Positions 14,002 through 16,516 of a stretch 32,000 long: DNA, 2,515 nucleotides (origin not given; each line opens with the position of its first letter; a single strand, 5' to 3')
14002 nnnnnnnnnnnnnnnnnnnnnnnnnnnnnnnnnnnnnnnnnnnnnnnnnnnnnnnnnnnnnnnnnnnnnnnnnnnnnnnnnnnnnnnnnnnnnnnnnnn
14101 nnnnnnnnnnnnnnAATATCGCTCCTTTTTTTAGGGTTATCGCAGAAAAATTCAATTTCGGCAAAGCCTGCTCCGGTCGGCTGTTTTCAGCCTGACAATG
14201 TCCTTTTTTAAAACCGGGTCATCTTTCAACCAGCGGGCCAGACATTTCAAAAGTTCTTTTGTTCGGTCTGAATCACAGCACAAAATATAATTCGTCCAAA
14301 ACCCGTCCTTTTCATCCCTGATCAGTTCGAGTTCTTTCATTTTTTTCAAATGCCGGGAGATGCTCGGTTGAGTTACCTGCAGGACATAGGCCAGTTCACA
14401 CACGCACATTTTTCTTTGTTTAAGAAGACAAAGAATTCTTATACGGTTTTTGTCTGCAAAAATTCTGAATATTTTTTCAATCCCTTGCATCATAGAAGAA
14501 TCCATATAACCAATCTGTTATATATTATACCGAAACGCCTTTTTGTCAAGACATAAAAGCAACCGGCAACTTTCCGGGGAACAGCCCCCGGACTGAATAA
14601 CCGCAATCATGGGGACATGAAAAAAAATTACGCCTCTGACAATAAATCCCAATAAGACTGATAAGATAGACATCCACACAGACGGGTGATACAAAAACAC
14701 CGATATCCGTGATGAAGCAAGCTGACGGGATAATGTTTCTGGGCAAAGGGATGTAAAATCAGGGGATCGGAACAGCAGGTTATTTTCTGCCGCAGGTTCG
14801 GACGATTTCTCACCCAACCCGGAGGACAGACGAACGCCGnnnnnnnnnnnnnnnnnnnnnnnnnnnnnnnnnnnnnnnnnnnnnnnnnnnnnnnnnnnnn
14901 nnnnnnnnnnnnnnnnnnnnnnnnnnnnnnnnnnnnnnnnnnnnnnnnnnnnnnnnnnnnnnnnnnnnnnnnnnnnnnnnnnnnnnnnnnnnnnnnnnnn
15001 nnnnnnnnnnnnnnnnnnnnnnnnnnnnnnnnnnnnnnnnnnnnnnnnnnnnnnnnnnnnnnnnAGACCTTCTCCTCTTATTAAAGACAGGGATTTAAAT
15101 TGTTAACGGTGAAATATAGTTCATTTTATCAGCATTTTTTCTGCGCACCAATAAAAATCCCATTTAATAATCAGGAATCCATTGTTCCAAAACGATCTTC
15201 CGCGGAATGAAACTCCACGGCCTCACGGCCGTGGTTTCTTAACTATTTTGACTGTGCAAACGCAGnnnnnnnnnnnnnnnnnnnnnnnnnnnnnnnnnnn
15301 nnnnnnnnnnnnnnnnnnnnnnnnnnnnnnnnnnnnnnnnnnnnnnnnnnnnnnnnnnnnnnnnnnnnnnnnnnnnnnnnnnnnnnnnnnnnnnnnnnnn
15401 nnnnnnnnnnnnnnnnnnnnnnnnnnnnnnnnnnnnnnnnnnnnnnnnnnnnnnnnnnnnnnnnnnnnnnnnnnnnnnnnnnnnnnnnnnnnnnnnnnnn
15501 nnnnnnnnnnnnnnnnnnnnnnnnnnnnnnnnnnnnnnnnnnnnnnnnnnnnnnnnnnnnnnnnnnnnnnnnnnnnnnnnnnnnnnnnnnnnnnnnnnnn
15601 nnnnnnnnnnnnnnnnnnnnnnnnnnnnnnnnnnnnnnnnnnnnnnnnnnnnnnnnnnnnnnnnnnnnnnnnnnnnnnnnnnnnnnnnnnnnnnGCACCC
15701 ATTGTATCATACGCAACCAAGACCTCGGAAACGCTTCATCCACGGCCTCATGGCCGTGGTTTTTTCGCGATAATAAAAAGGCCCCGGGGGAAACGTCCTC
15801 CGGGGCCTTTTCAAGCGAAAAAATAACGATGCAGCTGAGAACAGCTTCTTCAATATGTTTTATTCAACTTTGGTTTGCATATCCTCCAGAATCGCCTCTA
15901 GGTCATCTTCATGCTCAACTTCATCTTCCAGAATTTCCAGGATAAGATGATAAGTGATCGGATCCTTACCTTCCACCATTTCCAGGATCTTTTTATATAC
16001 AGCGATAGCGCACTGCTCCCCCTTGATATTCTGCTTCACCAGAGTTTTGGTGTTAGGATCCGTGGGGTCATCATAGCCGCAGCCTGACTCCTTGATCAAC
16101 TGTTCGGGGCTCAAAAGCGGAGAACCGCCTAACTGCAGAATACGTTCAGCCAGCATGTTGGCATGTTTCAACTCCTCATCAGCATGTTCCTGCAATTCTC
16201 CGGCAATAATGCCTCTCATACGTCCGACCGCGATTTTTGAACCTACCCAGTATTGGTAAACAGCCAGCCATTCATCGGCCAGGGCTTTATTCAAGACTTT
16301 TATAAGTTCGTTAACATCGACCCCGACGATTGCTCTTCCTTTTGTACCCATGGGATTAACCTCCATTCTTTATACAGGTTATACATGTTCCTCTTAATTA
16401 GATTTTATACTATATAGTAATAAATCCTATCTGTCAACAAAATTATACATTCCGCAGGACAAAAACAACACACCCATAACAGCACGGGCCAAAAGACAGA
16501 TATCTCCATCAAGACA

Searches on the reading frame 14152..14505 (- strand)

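Call 14: search_protein_families(library=pfam, max_evalue=0.001, proteins=[window:14152-14505:-])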
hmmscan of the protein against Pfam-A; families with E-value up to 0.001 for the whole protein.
window:14152-14505:- (117 aa): 2 families
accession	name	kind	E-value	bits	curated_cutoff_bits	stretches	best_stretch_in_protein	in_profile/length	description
PF01022.26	HTH_5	-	4.5e-17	62.1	22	1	18-63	1-46/47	Bacterial regulatory protein, arsR family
PF12840.13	HTH_20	-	1.7e-06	28.3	27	1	16-63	1-49/51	Helix-turn-helix domain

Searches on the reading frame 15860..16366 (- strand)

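Call 14: search_protein_families(library=pfam, max_evalue=0.001, proteins=[window:15860-16366:-])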
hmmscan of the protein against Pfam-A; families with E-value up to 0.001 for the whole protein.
window:15860-16366:- (168 aa): 3 families
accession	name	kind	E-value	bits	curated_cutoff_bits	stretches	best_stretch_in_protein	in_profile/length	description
PF00210.30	Ferritin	-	4e-29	101.8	24.5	1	22-164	1-140/142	Ferritin-like domain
PF02915.23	Rubrerythrin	-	4.5e-07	30.8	22.8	0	110-167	3-60/137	Rubrerythrin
PF03232.19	COQ7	-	1.8e-05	24.9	23.5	0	108-164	5-60/169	Ubiquinone biosynthesis protein COQ7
